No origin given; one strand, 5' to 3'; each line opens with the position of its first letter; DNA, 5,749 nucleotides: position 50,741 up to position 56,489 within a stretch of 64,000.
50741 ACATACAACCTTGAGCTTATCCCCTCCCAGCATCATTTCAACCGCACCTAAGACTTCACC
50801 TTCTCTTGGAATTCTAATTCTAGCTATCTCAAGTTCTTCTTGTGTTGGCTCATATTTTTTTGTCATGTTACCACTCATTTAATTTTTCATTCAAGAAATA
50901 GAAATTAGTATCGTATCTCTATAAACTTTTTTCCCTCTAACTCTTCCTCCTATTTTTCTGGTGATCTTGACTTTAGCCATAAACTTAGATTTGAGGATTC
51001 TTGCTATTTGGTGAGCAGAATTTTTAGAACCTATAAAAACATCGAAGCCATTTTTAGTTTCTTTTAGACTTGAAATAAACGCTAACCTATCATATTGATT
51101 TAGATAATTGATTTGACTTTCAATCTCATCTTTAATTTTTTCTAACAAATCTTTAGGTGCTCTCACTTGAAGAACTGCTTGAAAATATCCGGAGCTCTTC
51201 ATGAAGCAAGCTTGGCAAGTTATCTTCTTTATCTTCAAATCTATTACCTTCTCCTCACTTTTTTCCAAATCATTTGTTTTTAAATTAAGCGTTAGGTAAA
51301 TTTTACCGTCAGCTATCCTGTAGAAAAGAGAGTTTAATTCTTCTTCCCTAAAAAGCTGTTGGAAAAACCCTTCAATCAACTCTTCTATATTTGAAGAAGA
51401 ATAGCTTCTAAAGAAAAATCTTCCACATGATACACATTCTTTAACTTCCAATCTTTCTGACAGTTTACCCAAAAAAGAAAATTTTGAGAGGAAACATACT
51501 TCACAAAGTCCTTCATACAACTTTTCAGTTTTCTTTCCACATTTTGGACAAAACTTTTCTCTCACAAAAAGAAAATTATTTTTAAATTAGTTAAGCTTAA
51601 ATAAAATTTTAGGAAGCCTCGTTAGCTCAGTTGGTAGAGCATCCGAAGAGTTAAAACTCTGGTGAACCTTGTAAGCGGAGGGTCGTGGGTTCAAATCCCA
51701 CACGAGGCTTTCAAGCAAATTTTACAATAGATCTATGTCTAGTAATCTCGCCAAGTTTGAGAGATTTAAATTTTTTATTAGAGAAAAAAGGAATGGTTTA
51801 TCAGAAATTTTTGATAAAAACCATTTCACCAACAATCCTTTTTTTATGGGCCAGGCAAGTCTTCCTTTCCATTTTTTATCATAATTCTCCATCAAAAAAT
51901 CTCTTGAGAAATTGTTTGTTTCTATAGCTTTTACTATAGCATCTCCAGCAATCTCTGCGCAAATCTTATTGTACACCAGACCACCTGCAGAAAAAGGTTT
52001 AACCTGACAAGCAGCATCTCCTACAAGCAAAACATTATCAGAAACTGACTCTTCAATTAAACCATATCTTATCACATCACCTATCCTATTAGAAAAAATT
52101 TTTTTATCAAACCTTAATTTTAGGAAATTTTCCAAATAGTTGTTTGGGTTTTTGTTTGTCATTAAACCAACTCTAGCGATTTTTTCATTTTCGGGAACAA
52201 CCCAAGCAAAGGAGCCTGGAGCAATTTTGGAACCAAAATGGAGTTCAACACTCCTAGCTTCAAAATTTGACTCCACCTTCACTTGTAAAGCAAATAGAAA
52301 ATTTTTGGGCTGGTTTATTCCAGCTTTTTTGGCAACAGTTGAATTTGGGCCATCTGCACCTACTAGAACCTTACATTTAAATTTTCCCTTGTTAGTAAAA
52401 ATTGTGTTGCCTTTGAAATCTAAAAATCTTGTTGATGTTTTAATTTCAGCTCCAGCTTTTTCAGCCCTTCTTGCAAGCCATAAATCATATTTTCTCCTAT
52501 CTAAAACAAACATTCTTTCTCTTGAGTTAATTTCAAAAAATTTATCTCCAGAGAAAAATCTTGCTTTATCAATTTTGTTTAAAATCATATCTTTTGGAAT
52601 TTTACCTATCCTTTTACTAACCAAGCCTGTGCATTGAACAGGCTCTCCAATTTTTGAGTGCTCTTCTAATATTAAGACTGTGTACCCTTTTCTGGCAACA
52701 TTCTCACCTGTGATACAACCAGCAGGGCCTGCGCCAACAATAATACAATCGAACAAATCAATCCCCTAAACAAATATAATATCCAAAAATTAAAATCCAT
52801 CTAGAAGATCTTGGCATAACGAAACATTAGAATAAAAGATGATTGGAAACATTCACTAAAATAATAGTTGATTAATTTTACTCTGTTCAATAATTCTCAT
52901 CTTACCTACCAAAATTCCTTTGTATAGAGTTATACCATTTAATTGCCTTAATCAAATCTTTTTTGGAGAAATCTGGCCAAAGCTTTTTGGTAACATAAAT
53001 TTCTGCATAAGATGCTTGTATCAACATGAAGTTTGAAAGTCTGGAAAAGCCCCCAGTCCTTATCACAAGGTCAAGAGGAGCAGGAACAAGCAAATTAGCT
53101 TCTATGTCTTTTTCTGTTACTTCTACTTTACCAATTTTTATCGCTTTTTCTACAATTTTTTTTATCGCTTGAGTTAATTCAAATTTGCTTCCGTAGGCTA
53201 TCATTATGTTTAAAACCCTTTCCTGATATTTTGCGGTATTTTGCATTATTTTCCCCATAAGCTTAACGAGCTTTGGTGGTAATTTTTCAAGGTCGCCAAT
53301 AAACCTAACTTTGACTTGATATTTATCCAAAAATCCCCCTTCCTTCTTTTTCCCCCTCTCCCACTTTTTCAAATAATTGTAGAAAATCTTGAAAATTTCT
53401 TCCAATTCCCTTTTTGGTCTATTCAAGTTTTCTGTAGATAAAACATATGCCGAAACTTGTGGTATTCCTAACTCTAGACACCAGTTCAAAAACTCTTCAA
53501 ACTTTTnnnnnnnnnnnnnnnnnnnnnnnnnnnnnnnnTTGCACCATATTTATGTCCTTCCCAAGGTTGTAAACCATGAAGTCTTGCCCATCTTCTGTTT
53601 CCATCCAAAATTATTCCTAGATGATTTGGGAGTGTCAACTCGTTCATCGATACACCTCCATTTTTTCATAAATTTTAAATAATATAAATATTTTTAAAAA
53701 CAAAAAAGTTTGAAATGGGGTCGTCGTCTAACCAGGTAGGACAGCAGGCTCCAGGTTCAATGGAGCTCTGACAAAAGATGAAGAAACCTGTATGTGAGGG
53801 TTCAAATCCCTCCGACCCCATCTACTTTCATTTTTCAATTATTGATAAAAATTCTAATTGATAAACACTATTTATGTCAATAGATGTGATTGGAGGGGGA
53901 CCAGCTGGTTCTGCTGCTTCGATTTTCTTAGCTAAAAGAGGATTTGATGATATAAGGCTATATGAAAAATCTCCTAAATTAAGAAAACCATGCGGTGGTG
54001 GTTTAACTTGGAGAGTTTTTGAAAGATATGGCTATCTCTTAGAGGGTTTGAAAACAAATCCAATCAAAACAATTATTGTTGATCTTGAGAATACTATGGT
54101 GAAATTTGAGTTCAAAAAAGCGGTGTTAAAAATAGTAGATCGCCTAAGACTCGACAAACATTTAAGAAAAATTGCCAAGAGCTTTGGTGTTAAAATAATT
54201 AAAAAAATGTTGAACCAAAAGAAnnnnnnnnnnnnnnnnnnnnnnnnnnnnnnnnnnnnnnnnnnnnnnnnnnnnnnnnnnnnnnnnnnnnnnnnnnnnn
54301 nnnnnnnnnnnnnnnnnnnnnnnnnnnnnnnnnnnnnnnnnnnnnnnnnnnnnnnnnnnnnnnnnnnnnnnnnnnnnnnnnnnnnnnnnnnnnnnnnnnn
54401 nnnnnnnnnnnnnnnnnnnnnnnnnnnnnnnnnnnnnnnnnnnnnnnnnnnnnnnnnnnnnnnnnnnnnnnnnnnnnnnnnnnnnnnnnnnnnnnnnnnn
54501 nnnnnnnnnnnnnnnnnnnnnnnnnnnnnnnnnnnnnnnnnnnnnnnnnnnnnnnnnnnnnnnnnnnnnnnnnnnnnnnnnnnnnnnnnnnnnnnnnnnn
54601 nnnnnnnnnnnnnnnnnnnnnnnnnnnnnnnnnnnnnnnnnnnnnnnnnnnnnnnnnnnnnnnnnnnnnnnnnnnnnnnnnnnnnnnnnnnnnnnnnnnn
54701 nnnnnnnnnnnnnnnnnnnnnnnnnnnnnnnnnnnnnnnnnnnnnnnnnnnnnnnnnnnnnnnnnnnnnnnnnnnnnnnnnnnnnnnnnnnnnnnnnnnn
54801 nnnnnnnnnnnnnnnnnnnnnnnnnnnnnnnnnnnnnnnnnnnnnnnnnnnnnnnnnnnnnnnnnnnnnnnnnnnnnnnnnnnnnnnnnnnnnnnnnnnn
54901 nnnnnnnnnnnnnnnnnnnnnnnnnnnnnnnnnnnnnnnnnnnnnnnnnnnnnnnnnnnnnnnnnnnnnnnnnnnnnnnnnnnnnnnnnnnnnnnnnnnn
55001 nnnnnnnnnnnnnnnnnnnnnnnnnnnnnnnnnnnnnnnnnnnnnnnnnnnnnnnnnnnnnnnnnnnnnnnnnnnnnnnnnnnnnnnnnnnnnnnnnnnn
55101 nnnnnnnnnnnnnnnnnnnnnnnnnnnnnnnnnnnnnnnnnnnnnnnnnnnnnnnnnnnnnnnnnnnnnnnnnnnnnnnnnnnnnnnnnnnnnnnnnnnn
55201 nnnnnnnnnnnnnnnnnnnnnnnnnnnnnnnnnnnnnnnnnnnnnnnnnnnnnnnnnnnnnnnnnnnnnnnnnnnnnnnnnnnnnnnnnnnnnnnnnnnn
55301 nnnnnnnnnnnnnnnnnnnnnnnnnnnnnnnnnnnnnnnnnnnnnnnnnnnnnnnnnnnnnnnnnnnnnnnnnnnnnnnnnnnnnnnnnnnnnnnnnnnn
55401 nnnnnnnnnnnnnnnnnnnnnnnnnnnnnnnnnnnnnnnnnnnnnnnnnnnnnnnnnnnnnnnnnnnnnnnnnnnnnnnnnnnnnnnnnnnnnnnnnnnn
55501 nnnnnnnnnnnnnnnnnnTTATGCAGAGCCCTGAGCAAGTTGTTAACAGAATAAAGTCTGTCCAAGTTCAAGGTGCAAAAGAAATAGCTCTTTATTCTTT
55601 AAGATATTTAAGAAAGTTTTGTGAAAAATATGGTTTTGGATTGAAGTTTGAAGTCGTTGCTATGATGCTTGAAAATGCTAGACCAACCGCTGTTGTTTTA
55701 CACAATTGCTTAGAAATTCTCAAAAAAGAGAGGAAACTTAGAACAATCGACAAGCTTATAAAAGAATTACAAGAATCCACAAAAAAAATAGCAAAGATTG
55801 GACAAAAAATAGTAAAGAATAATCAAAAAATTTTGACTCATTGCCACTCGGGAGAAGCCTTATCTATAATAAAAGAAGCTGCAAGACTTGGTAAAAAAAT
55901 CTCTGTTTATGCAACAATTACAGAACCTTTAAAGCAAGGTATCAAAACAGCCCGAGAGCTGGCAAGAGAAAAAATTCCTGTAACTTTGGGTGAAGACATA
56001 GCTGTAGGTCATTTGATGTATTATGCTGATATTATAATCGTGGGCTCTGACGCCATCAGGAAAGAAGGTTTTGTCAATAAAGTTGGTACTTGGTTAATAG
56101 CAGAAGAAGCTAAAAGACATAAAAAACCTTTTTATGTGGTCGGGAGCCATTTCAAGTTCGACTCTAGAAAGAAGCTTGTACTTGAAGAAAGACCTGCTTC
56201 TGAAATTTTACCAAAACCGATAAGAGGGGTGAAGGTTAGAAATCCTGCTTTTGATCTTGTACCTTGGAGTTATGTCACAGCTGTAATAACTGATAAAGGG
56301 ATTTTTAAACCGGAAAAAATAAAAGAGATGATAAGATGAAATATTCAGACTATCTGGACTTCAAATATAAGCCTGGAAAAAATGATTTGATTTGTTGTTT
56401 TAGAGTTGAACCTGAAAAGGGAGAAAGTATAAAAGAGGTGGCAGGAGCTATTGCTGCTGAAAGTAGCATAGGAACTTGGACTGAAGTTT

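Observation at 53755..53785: Three tRNA introns carry a miniature D'/C'-box guide aimed at their own wobble base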

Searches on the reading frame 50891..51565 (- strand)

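Call 66: search_protein_families(library=pfam, proteins=[window:50891-51565:-])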
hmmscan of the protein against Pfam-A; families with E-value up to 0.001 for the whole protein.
window:50891-51565:- (224 aa): 1 family
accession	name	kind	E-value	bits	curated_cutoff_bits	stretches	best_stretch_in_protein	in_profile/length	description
PF04981.18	NMD3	-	9.1e-36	124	24.9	1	6-223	1-243/243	NMD3 family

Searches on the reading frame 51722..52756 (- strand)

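Call 66: search_protein_families(library=pfam, proteins=[window:51722-52756:-])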
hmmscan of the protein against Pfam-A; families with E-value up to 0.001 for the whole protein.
window:51722-52756:- (344 aa): 7 families
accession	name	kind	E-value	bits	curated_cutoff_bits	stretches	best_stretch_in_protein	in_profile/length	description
PF01494.25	FAD_binding_3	-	3.9e-14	53.1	22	2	80-260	92-304/349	FAD binding domain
PF01266.30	DAO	-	5.9e-09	36.4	27.9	0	84-144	145-212/353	FAD dependent oxidoreductase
PF03486.20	HI0933_like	-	1.1e-07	32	50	1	3-44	2-43/244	HI0933-like protein Rossmann domain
PF22578.2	GGR_cat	-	1.5e-07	31.6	27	1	161-218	11-74/88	Geranylgeranyl reductase catalytic domain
PF13450.12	NAD_binding_8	-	1.2e-05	25.9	21.9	1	6-37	1-32/68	NAD(P)-binding Rossmann-like domain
PF07992.20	Pyr_redox_2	-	2e-05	24.6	26.1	0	2-35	1-31/291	Pyridine nucleotide-disulphide oxidoreductase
PF01946.23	Thi4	-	0.00053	19.7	26.2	1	3-62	19-80/235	Thi4 family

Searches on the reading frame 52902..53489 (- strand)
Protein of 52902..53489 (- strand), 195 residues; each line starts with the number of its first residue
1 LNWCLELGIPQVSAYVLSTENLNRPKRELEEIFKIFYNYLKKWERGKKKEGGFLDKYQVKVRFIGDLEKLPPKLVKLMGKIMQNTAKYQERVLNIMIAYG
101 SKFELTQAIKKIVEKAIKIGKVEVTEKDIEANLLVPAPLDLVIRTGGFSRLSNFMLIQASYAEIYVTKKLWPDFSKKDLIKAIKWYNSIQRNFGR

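Call 10: search_protein_families(library=pfam, proteins=[window:52902-53489:-])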
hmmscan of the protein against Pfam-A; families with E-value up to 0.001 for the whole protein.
window:52902-53489:- (195 aa): 1 family
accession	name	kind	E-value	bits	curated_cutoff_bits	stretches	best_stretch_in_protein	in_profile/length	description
PF01255.24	Prenyltransf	-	2.2e-53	181.5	27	1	1-194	31-219/219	Putative undecaprenyl diphosphate synthase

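Call 33: find_related_loci(query=window:52902-53489:-, collection=metagenome_contigs, flank=4000)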
Query window:52902-53489:- (195 aa) in metagenome_contigs; peptide patterns used: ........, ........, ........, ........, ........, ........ (x = any residue, [..] = any of these).
232 stretches matched a pattern; 18 encode a relative of the query (tblastn E <= 1e-3); 18 distinct loci.
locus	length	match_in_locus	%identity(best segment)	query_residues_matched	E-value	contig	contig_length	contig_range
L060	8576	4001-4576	86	1-195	4e-113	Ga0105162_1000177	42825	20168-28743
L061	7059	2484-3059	83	1-195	9e-111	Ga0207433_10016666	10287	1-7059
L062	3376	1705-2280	83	1-195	5e-113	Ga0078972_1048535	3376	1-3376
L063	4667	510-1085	81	1-195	8e-109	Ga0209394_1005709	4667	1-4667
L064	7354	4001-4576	81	1-195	6e-108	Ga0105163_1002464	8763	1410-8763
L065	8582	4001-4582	82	1-195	4e-102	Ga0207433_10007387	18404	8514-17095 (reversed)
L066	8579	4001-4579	77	1-195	4e-101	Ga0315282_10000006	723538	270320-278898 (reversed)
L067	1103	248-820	72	1-195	5e-105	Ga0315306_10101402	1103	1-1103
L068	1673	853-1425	71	1-195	2e-99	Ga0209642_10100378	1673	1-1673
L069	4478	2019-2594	68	1-195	6e-93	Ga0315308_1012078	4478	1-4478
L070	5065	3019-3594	73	1-195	6e-92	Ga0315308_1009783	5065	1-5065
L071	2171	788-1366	67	1-195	1e-90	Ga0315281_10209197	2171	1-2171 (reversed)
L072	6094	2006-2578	65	1-195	5e-85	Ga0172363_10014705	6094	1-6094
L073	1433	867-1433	65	1-193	2e-89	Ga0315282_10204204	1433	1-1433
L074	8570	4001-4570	59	1-194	2e-72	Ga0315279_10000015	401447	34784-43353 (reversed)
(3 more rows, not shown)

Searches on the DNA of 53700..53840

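Call 62: search_rna_families(source=window, start=53700, end=53840, threshold=evalue, max_evalue=10)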
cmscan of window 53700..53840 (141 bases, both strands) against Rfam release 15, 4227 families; matches with E-value up to 10: 8.
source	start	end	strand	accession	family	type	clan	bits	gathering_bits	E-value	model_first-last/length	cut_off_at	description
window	53717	53820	+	RF00005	tRNA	Gene; tRNA;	CL00001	53.1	29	3.1e-11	1-71/71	no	tRNA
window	53796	53812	-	RF04351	Plastid-psbl-rps4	Cis-reg;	-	17.9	68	0.13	9-25/53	no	Plastid-psbl-rps4 3UTR RNA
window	53783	53821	-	RF04354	Plastid-ycf2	Cis-reg;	-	15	65.7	0.96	1-75/75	no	Plastid-ycf2 5UTR RNA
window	53796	53840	+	RF04321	tmRNA_permuted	Gene;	-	13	47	0.52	36-80/213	3'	permuted transfer-messenger RNA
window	53740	53791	-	RF02398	sau-6072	Gene; sRNA;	-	13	50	2.7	1-53/53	no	Staphylococcus sRNA sau-6072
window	53797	53811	+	RF01684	mascRNA-menRNA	Gene;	-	12.7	42.5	3.8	34-48/56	no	MALAT1-associated small cytoplasmic RNA/MEN beta RNA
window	53760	53840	+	RF01845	enod40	Gene;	-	9.6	45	2.1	1-103/263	3'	Early nodulin 40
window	53823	53840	-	RF01933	bxd_5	Gene; lncRNA;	-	9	50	5.1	40-57/57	5'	Bithoraxoid conserved region 5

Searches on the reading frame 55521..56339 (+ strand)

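Call 66: search_protein_families(library=pfam, proteins=[window:55521-56339:+])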
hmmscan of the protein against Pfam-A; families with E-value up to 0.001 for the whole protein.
window:55521-56339:+ (272 aa): 1 family
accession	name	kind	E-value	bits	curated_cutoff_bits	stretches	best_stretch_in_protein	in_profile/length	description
PF01008.23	IF-2B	-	3.8e-58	197.4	22.4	1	15-264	1-280/280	Initiation factor 2 subunit family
